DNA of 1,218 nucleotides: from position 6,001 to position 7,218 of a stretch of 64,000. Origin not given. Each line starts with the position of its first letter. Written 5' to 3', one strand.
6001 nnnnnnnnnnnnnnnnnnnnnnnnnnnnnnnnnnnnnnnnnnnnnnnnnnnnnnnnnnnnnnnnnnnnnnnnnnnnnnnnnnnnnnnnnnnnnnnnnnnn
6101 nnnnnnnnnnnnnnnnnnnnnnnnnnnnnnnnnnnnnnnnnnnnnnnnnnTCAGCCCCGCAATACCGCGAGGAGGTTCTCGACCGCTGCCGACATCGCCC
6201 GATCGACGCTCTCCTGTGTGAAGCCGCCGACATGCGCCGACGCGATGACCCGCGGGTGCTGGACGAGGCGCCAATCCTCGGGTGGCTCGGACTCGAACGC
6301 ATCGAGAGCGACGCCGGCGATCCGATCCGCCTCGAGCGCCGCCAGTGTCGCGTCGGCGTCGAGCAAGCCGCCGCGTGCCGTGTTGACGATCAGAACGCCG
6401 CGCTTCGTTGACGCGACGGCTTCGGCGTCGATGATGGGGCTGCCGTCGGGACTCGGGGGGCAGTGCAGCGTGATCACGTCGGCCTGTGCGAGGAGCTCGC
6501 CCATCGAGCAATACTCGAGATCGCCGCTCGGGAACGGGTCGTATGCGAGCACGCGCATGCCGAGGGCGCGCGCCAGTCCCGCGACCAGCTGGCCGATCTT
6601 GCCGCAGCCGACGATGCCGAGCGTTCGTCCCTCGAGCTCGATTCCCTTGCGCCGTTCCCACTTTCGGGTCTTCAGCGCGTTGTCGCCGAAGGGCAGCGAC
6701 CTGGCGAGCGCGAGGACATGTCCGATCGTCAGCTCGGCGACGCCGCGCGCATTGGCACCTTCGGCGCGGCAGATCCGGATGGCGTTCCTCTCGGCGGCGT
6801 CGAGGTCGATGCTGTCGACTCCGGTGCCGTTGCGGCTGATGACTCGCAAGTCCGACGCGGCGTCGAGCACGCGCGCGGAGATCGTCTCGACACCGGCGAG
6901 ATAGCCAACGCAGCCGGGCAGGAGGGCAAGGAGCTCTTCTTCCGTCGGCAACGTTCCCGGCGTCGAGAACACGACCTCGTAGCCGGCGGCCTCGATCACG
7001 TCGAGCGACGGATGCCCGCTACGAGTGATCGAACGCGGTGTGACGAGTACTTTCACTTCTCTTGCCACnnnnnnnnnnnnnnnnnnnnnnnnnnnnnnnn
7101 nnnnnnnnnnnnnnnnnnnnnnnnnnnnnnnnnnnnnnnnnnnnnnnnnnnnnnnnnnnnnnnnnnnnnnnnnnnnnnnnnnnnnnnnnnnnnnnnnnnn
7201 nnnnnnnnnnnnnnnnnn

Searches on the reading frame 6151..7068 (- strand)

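Call 60: search_protein_families(library=pfam, proteins=[window:6151-7068:-], max_evalue=0.001)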
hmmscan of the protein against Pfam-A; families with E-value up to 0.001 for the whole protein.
window:6151-7068:- (305 aa): 2 families
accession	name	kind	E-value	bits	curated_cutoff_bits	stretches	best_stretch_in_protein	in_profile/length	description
PF02826.25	2-Hacid_dh_C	-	1.1e-48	165.4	25.1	1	116-281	2-178/178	D-isomer specific 2-hydroxyacid dehydrogenase, NAD binding domain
PF00389.36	2-Hacid_dh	-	7.7e-23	81.1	24.6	1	21-305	11-126/134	D-isomer specific 2-hydroxyacid dehydrogenase, catalytic domain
